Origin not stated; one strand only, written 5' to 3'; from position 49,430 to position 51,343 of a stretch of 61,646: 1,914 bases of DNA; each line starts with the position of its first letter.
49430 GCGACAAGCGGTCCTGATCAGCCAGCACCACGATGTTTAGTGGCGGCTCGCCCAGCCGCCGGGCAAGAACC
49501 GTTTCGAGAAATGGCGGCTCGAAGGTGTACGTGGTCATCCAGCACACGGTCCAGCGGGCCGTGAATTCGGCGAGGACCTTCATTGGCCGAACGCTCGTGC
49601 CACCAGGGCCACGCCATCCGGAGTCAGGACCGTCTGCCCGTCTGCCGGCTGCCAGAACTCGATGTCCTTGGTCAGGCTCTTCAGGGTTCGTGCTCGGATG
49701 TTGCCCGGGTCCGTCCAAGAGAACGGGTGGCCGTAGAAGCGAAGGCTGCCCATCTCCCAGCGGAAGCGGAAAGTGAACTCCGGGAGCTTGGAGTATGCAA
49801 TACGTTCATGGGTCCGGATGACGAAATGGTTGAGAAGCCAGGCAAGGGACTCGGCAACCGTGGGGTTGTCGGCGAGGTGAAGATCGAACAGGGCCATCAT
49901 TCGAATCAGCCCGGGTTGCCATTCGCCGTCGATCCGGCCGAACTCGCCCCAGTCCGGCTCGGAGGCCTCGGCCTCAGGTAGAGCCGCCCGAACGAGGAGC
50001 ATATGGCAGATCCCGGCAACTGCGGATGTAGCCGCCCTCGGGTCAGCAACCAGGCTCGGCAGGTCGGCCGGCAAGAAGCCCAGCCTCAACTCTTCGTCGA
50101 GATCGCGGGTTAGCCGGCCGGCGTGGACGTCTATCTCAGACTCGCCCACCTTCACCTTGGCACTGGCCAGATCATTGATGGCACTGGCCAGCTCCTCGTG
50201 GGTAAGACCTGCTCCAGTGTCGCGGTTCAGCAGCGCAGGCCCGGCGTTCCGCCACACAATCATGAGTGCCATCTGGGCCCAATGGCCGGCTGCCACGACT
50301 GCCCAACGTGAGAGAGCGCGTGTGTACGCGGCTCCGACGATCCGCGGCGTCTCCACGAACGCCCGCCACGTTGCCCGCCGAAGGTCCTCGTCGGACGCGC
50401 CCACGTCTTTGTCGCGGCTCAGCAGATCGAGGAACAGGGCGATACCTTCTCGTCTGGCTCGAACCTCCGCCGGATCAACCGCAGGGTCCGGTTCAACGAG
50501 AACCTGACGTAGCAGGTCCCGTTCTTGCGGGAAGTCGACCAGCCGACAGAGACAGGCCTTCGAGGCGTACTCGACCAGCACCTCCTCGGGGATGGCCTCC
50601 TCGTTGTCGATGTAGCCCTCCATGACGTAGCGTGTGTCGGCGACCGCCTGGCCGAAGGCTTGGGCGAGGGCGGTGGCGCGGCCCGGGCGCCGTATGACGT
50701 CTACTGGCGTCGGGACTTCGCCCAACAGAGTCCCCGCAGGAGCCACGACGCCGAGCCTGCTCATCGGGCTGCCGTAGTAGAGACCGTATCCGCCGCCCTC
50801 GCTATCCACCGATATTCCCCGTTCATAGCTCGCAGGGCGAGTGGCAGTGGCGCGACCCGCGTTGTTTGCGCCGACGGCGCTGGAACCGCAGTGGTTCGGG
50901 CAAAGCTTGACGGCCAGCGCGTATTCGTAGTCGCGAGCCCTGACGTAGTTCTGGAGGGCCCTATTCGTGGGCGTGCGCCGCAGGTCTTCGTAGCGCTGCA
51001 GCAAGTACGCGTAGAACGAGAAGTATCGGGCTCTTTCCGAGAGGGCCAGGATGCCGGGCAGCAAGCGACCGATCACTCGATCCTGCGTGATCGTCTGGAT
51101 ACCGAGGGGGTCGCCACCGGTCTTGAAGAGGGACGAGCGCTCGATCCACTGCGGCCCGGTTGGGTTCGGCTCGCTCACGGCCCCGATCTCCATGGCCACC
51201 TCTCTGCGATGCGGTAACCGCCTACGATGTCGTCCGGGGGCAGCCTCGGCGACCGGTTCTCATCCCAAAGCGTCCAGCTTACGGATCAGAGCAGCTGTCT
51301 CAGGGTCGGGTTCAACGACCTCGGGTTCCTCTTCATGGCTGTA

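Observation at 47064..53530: Candidate undescribed defence module: MTase-TRD fusion + unknown 537-aa protein + 839-aa PLD-family protein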

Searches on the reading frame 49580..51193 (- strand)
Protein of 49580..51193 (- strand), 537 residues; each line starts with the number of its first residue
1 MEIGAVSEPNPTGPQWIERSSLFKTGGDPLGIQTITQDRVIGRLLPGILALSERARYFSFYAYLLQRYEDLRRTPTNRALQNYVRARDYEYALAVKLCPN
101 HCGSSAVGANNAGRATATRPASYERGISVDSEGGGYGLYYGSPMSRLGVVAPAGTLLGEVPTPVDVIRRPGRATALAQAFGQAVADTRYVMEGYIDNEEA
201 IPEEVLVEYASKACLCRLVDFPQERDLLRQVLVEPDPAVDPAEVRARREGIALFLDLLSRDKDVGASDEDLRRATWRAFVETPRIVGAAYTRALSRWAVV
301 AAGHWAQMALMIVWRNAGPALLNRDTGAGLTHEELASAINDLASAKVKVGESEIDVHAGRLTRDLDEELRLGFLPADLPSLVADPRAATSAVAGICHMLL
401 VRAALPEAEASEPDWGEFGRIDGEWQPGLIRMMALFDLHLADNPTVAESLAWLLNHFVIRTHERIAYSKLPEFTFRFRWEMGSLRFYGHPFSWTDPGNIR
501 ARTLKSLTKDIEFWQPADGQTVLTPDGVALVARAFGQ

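Call 6: search_protein_families(library=pfam, proteins=[window:49580-51193:-], max_evalue=0.01)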
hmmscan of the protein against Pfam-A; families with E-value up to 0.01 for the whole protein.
window:49580-51193:- (537 aa): 0 families

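Call 7: search_protein_families(library=padloc, proteins=[window:49580-51193:-], max_evalue=0.01)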
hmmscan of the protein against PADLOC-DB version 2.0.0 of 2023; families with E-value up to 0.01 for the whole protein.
window:49580-51193:- (537 aa): 1 family
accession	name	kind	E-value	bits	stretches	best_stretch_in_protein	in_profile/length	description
PDLC03828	ZacA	-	1.6e-05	22.7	1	28-121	32-120/396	-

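Call 8: search_protein_families(library=ncbifam, proteins=[window:49580-51193:-], max_evalue=0.01)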
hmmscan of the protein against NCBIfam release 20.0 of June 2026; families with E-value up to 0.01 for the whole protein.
window:49580-51193:- (537 aa): 0 families

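Call 11: find_homologous_proteins(query=window:49580-51193:-)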
Query window:49580-51193:- (537 aa): 378 proteins with E <= 0.001 among 8000 candidates; the best 120 are listed.
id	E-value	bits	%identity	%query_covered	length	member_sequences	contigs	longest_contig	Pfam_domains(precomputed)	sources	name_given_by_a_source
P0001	0.0e+0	1171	95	100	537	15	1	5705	-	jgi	jgi:hypothetical protein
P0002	0.0e+0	1097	88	100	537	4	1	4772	-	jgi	jgi:hypothetical protein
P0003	3.0e-248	843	69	99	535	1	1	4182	-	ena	-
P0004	5.1e-248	842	69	99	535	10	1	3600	-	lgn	-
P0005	2.2e-234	797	66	100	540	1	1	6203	-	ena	-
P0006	4.7e-136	473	45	99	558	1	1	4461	-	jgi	jgi:hypothetical protein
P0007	4.0e-128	447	46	93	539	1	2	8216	-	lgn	-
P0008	4.4e-124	433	43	97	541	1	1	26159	-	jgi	jgi:hypothetical protein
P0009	1.4e-123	432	43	99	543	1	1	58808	-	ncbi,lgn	-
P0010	8.6e-123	429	44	98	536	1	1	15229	-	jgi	jgi:hypothetical protein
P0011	1.3e-122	429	43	97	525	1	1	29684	-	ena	-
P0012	2.2e-121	425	44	98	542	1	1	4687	-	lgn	-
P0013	8.4e-121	423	44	98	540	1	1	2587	-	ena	-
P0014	8.2e-119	416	42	97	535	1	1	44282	-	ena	-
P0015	1.1e-116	409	45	97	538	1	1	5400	-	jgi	jgi:hypothetical protein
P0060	3.7e-103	364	40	98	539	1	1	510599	-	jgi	jgi:hypothetical protein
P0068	4.6e-102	361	39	98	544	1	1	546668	-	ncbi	ncbi:MAG: hypothetical protein U0R51_01615 [Solirubrobacterales bacterium]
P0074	2.9e-101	358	39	99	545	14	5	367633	-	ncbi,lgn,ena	-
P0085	6.3e-100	354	40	94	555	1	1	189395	-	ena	-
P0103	4.9e-97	344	38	97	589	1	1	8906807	-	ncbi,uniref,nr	ncbi:hypothetical protein KSF_063180 [Reticulibacter mediterranei]|uniref:Uncharacterized protein n=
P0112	3.6e-96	341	39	95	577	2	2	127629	-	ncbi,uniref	ncbi:hypothetical protein ACFVDI_05680 [Nocardioides sp. NPDC057767]|uniref:hypothetical protein n=1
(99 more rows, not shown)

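Call 13: find_encoding_contigs(protein=P0103, flank=10000, max_places=2)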
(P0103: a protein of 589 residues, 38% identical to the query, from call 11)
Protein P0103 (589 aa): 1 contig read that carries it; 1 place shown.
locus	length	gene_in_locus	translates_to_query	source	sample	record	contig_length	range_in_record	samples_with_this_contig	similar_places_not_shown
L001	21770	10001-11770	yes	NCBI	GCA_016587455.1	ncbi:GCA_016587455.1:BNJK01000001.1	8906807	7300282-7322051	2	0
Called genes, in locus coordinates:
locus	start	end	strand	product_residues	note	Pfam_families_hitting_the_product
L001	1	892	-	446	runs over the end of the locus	PF27126:NmeDI_C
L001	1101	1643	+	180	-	PF00376:MerR (weak), PF12728:HTH_17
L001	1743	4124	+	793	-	PF12161:HsdM_N, PF02384:N6_Mtase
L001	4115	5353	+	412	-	PF01420:Methylase_S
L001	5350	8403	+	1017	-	PF04313:HSDR_N, PF04851:ResIII, PF18766:SWI2_SNF2, PF22679:T1R_D3-like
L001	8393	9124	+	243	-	PF01863:YgjP-like, PF10263:SprT-like (weak)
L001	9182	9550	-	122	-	-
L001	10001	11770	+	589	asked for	-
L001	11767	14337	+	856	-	PF13091:PLDc_2 (faint)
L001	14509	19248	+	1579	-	-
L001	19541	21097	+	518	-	PF01555:N6_N4_Mtase (faint), PF02384:N6_Mtase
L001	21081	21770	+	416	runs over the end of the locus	PF01420:Methylase_S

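Call 14: find_encoding_contigs(protein=P0068, flank=10000, max_places=2)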
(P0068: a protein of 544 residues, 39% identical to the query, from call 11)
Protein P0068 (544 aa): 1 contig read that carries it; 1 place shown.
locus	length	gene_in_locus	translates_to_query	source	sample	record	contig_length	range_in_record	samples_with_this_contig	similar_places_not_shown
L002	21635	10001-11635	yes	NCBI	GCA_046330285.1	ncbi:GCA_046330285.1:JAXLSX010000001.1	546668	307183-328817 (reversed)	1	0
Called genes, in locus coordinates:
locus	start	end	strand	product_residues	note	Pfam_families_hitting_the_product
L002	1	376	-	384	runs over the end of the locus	PF13676:TIR_2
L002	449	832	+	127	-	PF08937:ThsB_TIR (weak)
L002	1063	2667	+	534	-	-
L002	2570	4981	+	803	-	PF20473:MmeI_Mtase (weak), PF07669:Eco57I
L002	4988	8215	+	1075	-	PF13091:PLDc_2 (weak), PF00176:SNF2-rel_dom, PF04851:ResIII (weak), PF00270:DEAD, PF00271:Helicase_C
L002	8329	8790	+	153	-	-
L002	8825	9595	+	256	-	-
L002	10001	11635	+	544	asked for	-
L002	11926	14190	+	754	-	-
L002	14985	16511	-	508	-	PF13482:RNase_H_2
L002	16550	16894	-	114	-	-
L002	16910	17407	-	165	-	PF06094:GGACT, PF13772:AIG2_2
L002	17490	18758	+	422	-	PF00092:VWA, PF13519:VWA_2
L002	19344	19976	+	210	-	-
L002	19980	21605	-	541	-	PF08378:NERD, PF00580:UvrD-helicase (faint), PF13191:AAA_16 (weak), PF13604:AAA_30, PF01443:Viral_helicase1 (faint), PF09848:SLFN-g3_helicase (weak), PF13245:AAA_19, PF13401:AAA_22 (weak)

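Call 16: find_related_loci(query=A1, collection=genome_contigs, flank=10000)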
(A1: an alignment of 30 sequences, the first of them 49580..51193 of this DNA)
Query A1 (537 aa) in genome_contigs; peptide patterns used: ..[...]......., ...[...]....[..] (x = any residue, [..] = any of these).
51 stretches matched a pattern; 42 encode a relative of the query (tblastn E <= 1e-3); 42 distinct loci.
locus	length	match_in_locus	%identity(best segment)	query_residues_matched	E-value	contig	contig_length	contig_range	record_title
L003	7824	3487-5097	95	1-537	0e+0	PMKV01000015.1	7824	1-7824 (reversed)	MAG: Chloroflexi bacterium isolate fen_1042 73.20120600_E1D.47_contig_84109, whole genome shotgun sequence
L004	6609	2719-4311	44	5-535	2e-124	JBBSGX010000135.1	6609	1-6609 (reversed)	MAG: Candidatus Limnocylindrales bacterium isolate LS2_sbin.52 LS2_sbin.52_K_100551_L_6609_cov_71.1591, whole genome sho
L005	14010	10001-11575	41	13-536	2e-116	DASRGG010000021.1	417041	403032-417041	MAG TPA_asm: Candidatus Limnocylindria bacterium isolate SMAG_U10052 k141_213941, whole genome shotgun sequence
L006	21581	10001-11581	38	10-535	3e-99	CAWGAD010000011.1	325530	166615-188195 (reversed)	MAG: uncultured Gaiellaceae bacterium isolate MFD06742.bin.3.587 genome assembly, contig: contig_9850, whole genome shot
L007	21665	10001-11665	39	7-535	3e-97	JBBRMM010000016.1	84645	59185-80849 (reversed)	MAG: Gaiellales bacterium isolate La1_metabat2.045 LA1C_B2.045_k141_1420330L_84645_cov_130.9822, whole genome shotgun se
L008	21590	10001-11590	39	7-533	1e-96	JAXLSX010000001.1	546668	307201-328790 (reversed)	MAG: Solirubrobacterales bacterium isolate STL-ACT46 C4.147.fa-1, whole genome shotgun sequence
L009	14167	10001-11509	39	14-531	2e-94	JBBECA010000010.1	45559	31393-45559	MAG: Nitriliruptor sp. isolate LejiaF_72_90 Lejia_F_1183_length_45559_cov_55, whole genome shotgun sequence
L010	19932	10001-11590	41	2-519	1e-92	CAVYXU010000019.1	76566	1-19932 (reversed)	MAG: uncultured Chloroflexia bacterium isolate MFD05684.bin.3.404 genome assembly, contig: contig_19456, whole genome sh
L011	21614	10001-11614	38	14-536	1e-91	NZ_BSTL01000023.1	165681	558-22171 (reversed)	Actinoplanes sp. NBRC 103695 sequence023, whole genome shotgun sequence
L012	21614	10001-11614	37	14-536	2e-90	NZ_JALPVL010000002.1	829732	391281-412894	Paractinoplanes maris strain M4I6 Scaffold2, whole genome shotgun sequence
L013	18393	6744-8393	38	14-535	4e-90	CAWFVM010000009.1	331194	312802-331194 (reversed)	MAG: uncultured Actinomycetota bacterium isolate MFD04967.bin.2.167 genome assembly, contig: contig_38413, whole genome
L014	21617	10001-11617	37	8-536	4e-90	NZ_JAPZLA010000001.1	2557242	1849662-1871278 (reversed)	Mycobacterium sp. RTGN5 contig00001, whole genome shotgun sequence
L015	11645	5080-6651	39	12-532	6e-87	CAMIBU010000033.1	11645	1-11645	MAG: uncultured Pseudonocardia sp. isolate fqzdzO3UoH_bin.15.MAG genome assembly, contig: NODE_1389_length_11645_cov_5.9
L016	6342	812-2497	35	14-531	8e-87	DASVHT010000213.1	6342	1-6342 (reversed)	MAG TPA_asm: Dermatophilaceae bacterium isolate SMAG_U2974 k141_137324, whole genome shotgun sequence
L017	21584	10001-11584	36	15-535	2e-86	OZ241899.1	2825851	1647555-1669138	MAG: Tepidiformaceae bacterium isolate c9a9f409-4cb1-47eb-be30-a14a2e3373b4 genome assembly, chromosome: 1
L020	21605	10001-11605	38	6-535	4e-94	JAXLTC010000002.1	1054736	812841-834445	MAG: Solirubrobacteraceae bacterium isolate STL-ACT51 C1.32.fa-2, whole genome shotgun sequence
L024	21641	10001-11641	39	4-536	2e-91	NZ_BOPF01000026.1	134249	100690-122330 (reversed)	Virgisporangium aliadipatigenens strain NBRC 105644 sequence026, whole genome shotgun sequence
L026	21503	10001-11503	32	11-486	3e-45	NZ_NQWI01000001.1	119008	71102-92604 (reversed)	Candidatus Viridilinea mediisalina strain Kir15-3F NODE_29_length_119008_cov_160.551, whole genome shotgun sequence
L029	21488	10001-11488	32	14-487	5e-42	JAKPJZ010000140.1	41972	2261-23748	MAG: Chloroflexota bacterium isolate JPAS_maxbin.107 k141_105691, whole genome shotgun sequence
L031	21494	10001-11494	27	14-488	1e-39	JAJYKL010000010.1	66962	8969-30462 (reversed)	MAG: Chloroflexi bacterium isolate DBS2-1.bin38 NODE_690_length_66962_cov_2.125204, whole genome shotgun sequence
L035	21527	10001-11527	29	5-492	3e-37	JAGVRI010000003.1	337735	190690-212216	MAG: Chloroflexota bacterium isolate TumbabinsA95 c_000000000003, whole genome shotgun sequence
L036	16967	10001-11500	28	11-487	4e-35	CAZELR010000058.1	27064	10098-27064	MAG TPA_asm: uncultured Anaerolineales bacterium isolate binchicken_co115_154 genome assembly, contig: NODE_2953_length_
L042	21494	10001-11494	27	14-490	4e-43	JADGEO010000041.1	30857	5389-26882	MAG: Anaerolineales bacterium isolate BB38 NODE_41_length_30857_cov_8.956693, whole genome shotgun sequence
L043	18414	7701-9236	28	1-488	4e-40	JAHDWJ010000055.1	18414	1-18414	MAG: Anaerolineae bacterium isolate CHL7 NODE_3882_length_18414_cov_20.333624, whole genome shotgun sequence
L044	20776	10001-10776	31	12-273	2e-10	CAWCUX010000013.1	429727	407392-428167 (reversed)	MAG: uncultured Actinomycetota bacterium isolate MFD01721.bin.2.131 genome assembly, contig: contig_6078, whole genome s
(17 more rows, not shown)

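Call 21: search_protein_families(library=pfam, proteins=[L012:4097-5473:+, L012:6375-9968:+, L024:20-3502:+, L024:3499-7203:+, L024:7200-9266:+, L042:2045-5086:+, L042:5098-7899:+, L042:7899-9962:+, L043:1504-5334:+, L043:5225-7597:+], max_evalue=0.001)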
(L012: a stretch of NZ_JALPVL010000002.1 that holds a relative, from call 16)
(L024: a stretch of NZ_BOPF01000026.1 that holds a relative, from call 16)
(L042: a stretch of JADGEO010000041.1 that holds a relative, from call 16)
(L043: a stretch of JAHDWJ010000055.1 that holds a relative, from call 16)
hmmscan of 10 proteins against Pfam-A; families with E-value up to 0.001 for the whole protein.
L012:4097-5473:+ (458 aa): 8 families
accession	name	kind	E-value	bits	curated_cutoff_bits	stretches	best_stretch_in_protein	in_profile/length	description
PF13086.12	AAA_11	-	1.9e-08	34.9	27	0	133-193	189-253/257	AAA domain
PF13087.12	AAA_12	-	3.3e-08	33.8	27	1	300-414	87-194/195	AAA domain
PF13604.12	AAA_30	-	5.7e-06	26.6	27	1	46-192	17-130/191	AAA domain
PF25199.1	nSTAND_NTPase5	-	1.3e-05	25.5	34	1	34-91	24-86/145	Novel STAND NTPase 5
PF01443.25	Viral_helicase1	-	3e-05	24.4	21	0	51-73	2-23/228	Viral superfamily 1 RNA helicase core domain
PF13245.12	AAA_19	-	6.1e-05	23.6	25.1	1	50-190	14-129/134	AAA domain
PF00270.35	DEAD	-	0.00029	21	26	1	38-168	7-131/167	DEAD/DEAH box helicase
PF05127.21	NAT10_TcmA_helicase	-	0.00034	21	22.7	0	51-184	1-119/176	RNA cytidine acetyltransferase NAT10/TcmA, helicase domain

L012:6375-9968:+ (1197 aa): 6 families
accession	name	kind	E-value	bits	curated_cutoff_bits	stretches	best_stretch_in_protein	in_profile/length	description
PF13476.12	AAA_23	-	9.7e-18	66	27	1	101-279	2-171/201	AAA domain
PF13558.12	SbcC_Walker_B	-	2.4e-11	44.2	27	1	1089-1154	24-89/90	SbcC/RAD50-like, Walker B motif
PF02463.25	SMC_N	-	2.9e-10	40.4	40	1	101-1175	5-203/220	RecF/RecN/SMC N terminal domain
PF13555.12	AAA_29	-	5.8e-08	32.8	27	1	102-147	5-49/61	P-loop containing region of AAA domain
PF00005.33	ABC_tran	-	4.1e-05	24.6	25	0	114-140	5-31/137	ABC transporter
PF13514.12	AAA_27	-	0.00026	21.1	22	1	96-147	1-53/206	AAA domain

L024:20-3502:+ (1160 aa): 4 families
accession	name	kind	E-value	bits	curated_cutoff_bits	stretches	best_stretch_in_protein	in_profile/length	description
PF07669.17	Eco57I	-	1.9e-19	70.8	25.3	1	480-754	2-143/171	Eco57I restriction-modification methylase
PF20473.4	MmeI_Mtase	-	1.4e-16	60.9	27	2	684-783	138-236/259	MmeI, DNA-methyltransferase domain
PF20466.3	MmeI_TRD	-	1.1e-06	28.7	27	1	836-1026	20-207/207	MmeI, target recognition domain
PF02384.22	N6_Mtase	-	1.5e-05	24.9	20.4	0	377-506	22-105/311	N-6 DNA Methylase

L024:3499-7203:+ (1234 aa): 1 family
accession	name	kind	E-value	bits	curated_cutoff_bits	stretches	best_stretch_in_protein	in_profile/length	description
PF00271.37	Helicase_C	-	1.2e-07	32.4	23.5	1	944-1012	40-108/110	Helicase conserved C-terminal domain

L024:7200-9266:+ (688 aa): 1 family
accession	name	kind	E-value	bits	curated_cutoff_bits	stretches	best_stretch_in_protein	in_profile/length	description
PF09369.15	MZB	-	4.5e-06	27.7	24.2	1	544-648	1-80/80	MrfA Zn-binding domain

L042:2045-5086:+ (1013 aa): 2 families
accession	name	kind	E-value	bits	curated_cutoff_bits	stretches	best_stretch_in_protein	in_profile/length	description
PF04851.21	ResIII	-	2.3e-10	41.1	22.5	1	149-371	8-163/164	Type III restriction enzyme, res subunit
PF19778.5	RE_endonuc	-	0.00038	20.7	23.4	1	880-963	6-85/108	Endonuclease domain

L042:5098-7899:+ (933 aa): 1 family
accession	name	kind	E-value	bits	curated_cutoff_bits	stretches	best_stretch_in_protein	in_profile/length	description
PF01555.25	N6_N4_Mtase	-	9.4e-29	101.4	26.7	1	158-485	1-218/221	DNA methylase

L042:7899-9962:+ (687 aa): 10 families
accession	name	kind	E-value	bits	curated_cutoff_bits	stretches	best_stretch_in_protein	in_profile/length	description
PF00580.27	UvrD-helicase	-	1.3e-19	71.4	23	1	230-474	2-254/271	UvrD/REP helicase N-terminal domain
PF13361.12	UvrD_C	-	3.5e-16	60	25.6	1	601-675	282-348/350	UvrD-like helicase C-terminal domain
PF13245.12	AAA_19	-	1.5e-09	38.5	25.1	1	245-472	14-130/134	AAA domain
PF13538.12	UvrD_C_2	-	1.2e-07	31.9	27.4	1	643-672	20-51/52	UvrD-like helicase C-terminal domain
PF13401.12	AAA_22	-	8.2e-07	29.8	27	0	388-466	45-122/130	AAA domain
PF09848.15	SLFN-g3_helicase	-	9.7e-06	25.5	24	0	247-294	6-53/354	Schlafen group 3, DNA/RNA helicase domain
PF13604.12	AAA_30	-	1.1e-05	25.7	27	0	242-291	18-65/191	AAA domain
PF02562.22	PhoH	-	3.9e-05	23.7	27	0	248-278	25-55/205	PhoH-like protein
PF00270.35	DEAD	-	9.2e-05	22.7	26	0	247-340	19-110/167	DEAD/DEAH box helicase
PF04851.21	ResIII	-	0.00053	20.4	22.5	0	248-340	29-116/164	Type III restriction enzyme, res subunit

L043:1504-5334:+ (1276 aa): 0 families

L043:5225-7597:+ (790 aa): 0 families

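Call 22: search_protein_families(library=pfam, proteins=[L031:7-1710:+, L031:1710-4286:+, L031:4302-6383:+, L031:6451-8526:+, L031:8734-9954:+, L026:1787-5809:+, L026:6624-9935:+, L036:4819-9384:+, L036:9402-9989:+, L015:3081-4991:+], max_evalue=0.001)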
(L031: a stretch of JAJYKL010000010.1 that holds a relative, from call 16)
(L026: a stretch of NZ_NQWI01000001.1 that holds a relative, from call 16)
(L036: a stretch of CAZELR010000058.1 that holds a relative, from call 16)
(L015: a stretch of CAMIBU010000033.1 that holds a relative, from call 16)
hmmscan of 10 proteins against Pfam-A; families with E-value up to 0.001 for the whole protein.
L031:7-1710:+ (567 aa): 0 families

L031:1710-4286:+ (858 aa): 1 family
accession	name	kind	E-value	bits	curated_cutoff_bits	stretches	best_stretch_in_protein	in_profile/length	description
PF08665.17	PglZ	-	3e-16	60.3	25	1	467-643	2-176/179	PglZ domain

L031:4302-6383:+ (693 aa): 4 families
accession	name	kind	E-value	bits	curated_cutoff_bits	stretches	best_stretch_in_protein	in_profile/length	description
PF13337.12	BrxL_ATPase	-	2e-129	431.3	25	1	172-484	1-313/313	Lon-like protease BrxL-like, ATPase domain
PF20442.3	BrxL_N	-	3.4e-44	150.4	28.2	1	29-158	2-131/132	BREX system Lon protease-like protein BrxL N-terminal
PF05362.19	Lon_C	-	1.7e-15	57.6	21.1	1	532-675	44-188/205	Lon protease (S16) C-terminal proteolytic domain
PF13541.12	ChlI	-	0.00012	22.4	27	1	537-659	5-121/121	Subunit ChlI of Mg-chelatase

L031:6451-8526:+ (691 aa): 1 family
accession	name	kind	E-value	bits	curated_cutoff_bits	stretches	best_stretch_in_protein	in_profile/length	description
PF04326.19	SLFN_AlbA_2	-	5.7e-07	30.5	25.3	1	17-85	1-49/118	Schlafen, AlbA_2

L031:8734-9954:+ (406 aa): 1 family
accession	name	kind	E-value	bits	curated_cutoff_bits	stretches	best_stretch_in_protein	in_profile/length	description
PF00078.32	RVT_1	-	3.3e-18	66.6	29.6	1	142-321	1-193/205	Reverse transcriptase (RNA-dependent DNA polymerase)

L026:1787-5809:+ (1340 aa): 3 families
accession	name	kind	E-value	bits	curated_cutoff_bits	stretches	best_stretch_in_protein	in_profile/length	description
PF06634.17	DUF1156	-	5.2e-32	110.2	24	1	17-88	1-73/73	Protein of unknown function (DUF1156)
PF01797.21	Y1_Tnp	-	3.8e-09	37.1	23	1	333-409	40-121/121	Transposase IS200 like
PF02086.21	MethyltransfD12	-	0.00069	19.9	22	0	110-161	11-63/253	D12 class N6 adenine-specific DNA methyltransferase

L026:6624-9935:+ (1103 aa): 2 families
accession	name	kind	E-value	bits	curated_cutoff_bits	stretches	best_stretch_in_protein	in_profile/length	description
PF18731.6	HEPN_Swt1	-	5.3e-39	133.5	27.5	1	11-122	1-115/115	Swt1-like HEPN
PF04465.17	DUF499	-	6e-27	94.3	23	1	305-935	44-695/1024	Protein of unknown function (DUF499)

L036:4819-9384:+ (1521 aa): 4 families
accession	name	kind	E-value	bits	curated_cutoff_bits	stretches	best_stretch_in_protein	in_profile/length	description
PF07669.17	Eco57I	-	2.4e-17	64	25.3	1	556-797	1-91/171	Eco57I restriction-modification methylase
PF13646.12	HEAT_2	-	4.5e-08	33.7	27.7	1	1449-1515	21-87/88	HEAT repeats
PF02384.22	N6_Mtase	-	1.9e-07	31.2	20.4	1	457-578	17-100/311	N-6 DNA Methylase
PF20473.4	MmeI_Mtase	-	2e-06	27.6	27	1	501-578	15-85/259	MmeI, DNA-methyltransferase domain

L036:9402-9989:+ (195 aa): 0 families

L015:3081-4991:+ (636 aa): 2 families
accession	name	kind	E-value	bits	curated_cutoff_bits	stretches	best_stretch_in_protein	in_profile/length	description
PF00929.31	RNase_T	-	1.6e-19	71.4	24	1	231-385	2-163/164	Exonuclease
PF00533.33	BRCT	-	1.3e-05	25.7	21.3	1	564-629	10-75/78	BRCA1 C Terminus (BRCT) domain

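Call 24: search_protein_families(library=pfam, alignment_id=A1, max_evalue=1)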
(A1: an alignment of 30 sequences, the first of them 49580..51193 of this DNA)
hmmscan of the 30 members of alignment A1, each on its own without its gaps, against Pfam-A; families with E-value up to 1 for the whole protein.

A. member 1, window:49580-51193:- (537 aa): 0 families

B. families by the number of members that match (of 30 scanned): 6 families
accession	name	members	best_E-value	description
PF19888.4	DUF6361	2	0.0032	Family of unknown function (DUF6361)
PF03981.17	Ubiq_cyt_C_chap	2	0.13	Ubiquinol-cytochrome C chaperone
PF00787.29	PX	1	0.026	PX domain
PF13671.12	AAA_33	1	0.062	AAA domain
PF22778.2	VCPO_2nd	1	0.19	VCPO second helical-bundle domain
PF08823.16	PG_binding_2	1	0.2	Putative peptidoglycan binding domain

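Call 27: search_protein_families(library=padloc, alignment_id=A1, max_evalue=0.01)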
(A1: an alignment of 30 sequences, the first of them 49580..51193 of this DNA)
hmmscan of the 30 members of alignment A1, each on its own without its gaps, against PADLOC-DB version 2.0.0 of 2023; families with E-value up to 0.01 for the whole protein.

A. member 1, window:49580-51193:- (537 aa): 1 family
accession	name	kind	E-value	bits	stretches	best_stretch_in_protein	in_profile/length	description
PDLC03828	ZacA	-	1.6e-05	22.7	1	28-121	32-120/396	-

B. families by the number of members that match (of 30 scanned): 1 family
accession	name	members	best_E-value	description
PDLC03828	ZacA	25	8.2e-06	-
